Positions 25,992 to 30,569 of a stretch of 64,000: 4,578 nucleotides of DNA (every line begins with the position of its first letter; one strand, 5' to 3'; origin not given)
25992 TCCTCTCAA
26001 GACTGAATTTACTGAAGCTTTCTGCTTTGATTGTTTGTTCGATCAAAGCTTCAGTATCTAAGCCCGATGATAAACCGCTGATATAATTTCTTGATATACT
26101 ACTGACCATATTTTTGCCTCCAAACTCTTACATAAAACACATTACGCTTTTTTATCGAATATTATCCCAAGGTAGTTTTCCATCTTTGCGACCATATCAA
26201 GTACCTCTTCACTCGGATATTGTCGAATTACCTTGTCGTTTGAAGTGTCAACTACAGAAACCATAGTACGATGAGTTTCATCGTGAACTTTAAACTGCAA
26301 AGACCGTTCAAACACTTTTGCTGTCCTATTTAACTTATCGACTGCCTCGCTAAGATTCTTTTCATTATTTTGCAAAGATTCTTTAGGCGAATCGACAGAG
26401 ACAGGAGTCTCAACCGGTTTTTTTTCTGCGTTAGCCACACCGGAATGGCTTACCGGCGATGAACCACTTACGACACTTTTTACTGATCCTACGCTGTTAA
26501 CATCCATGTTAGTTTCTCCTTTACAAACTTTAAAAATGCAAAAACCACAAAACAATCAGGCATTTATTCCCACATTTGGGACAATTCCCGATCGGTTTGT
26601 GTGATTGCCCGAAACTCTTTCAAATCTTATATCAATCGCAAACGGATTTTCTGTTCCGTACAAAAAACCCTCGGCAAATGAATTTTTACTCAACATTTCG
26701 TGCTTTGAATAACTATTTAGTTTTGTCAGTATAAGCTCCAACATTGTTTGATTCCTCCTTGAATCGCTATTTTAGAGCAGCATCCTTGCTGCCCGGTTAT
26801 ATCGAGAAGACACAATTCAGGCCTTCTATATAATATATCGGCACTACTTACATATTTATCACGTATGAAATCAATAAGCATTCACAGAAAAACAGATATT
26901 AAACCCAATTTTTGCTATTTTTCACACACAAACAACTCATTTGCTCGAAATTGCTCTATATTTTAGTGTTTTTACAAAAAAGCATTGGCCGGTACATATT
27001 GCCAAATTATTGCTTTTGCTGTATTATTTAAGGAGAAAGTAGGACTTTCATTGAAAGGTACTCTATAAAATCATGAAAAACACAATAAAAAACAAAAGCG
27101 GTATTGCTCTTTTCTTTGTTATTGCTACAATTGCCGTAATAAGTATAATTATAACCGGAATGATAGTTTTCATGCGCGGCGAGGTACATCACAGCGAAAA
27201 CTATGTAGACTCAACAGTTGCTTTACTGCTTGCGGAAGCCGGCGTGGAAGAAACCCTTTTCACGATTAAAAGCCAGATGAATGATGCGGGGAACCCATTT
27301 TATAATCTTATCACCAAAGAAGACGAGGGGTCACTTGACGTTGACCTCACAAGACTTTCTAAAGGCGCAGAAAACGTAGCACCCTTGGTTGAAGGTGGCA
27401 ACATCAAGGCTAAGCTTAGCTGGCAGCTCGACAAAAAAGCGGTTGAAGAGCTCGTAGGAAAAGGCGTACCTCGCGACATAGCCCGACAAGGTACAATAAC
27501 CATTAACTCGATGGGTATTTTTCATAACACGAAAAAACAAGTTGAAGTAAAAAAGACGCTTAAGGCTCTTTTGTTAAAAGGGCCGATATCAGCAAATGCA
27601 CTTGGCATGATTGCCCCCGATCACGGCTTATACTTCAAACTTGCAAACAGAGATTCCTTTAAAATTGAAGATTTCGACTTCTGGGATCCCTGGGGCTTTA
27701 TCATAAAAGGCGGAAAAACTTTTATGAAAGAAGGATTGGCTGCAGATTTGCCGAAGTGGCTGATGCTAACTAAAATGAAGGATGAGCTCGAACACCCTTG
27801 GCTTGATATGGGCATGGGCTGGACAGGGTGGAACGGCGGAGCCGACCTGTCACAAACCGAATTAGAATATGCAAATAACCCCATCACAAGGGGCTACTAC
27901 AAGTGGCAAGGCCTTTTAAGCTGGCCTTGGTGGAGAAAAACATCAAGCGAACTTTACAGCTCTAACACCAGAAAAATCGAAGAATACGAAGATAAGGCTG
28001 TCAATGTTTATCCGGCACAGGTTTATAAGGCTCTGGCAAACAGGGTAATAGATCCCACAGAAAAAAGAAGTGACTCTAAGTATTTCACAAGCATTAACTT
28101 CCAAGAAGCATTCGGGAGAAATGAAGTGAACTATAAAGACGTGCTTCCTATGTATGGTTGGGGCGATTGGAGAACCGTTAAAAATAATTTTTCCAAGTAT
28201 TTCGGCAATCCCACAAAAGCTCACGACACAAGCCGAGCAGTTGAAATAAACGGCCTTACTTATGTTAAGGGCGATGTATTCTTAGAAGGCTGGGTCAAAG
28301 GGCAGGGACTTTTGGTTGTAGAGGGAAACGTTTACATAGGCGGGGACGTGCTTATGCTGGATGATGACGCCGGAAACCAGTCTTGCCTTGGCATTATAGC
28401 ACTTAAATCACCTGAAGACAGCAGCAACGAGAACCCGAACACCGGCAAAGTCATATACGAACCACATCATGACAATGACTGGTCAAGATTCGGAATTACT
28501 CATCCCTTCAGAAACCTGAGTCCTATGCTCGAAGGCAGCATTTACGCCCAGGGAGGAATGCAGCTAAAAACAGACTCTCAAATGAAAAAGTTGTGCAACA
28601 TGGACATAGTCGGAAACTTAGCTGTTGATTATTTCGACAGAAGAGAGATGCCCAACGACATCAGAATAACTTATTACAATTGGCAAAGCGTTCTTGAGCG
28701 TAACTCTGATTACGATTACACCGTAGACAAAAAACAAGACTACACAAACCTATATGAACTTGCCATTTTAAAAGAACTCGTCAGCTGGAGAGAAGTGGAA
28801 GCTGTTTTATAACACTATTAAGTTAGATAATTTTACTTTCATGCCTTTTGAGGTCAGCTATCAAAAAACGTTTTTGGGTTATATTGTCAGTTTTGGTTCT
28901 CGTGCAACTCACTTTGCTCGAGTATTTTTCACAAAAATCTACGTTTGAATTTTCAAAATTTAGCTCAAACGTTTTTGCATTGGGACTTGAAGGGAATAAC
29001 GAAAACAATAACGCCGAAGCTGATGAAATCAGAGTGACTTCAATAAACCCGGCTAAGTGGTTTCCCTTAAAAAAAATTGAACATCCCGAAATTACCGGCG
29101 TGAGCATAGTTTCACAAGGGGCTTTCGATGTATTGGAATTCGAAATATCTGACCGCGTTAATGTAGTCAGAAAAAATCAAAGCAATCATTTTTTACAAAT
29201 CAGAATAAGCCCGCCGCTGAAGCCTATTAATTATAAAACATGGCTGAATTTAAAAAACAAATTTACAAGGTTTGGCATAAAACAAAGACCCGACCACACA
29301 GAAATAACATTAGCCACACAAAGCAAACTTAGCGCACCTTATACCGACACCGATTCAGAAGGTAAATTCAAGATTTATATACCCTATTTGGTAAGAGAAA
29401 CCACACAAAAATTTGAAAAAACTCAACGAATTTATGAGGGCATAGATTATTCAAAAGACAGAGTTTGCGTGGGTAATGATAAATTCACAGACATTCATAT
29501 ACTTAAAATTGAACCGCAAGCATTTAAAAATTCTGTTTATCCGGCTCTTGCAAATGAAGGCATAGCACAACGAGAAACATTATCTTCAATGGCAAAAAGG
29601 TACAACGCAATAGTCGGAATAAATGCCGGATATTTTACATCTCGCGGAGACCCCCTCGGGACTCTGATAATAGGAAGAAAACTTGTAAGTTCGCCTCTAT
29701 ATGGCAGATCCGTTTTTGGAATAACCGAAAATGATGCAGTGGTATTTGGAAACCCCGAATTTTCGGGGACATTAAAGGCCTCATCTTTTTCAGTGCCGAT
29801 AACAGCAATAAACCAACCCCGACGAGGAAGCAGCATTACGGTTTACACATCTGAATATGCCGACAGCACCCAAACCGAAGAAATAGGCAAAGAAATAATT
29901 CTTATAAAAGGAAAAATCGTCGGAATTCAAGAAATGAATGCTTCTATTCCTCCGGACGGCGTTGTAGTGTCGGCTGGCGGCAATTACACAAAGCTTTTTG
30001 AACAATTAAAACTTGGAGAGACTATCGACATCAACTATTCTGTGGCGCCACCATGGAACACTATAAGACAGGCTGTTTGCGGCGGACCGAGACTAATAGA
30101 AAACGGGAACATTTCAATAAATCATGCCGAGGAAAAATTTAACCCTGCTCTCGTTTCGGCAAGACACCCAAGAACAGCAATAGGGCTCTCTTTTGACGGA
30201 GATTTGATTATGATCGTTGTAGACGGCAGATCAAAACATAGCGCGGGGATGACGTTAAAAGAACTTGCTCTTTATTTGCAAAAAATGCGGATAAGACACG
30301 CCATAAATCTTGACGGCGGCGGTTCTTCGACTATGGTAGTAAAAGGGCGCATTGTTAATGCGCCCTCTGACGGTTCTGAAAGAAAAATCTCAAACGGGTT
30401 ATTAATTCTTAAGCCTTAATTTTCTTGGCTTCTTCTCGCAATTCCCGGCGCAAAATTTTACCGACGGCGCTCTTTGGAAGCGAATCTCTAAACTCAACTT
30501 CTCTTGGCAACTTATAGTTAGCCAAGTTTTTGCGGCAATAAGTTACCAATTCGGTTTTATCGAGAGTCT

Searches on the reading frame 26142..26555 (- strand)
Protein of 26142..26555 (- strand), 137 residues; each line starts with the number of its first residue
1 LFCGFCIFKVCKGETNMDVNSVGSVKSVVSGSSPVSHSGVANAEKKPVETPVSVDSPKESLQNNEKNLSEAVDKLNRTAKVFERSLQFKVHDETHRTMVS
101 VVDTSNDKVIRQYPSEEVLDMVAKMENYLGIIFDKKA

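Call 27: search_protein_families(library=pfam, proteins=[window:26142-26555:-], max_evalue=0.001)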
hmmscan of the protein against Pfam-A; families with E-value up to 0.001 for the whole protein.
window:26142-26555:- (137 aa): 1 family
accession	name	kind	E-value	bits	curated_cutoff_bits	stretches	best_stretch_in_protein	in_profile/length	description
PF03646.20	FlaG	-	3.6e-26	91.7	23.8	1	42-135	8-101/101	FlaG protein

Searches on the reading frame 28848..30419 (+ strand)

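Call 26: search_protein_families(library=pfam, proteins=[window:28848-30419:+], max_evalue=0.001)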
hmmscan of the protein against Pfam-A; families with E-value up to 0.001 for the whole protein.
window:28848-30419:+ (523 aa): 1 family
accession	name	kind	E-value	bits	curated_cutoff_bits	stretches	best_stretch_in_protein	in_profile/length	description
PF09992.14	NAGPA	-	1.9e-40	139.3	25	1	350-520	4-168/169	Phosphodiester glycosidase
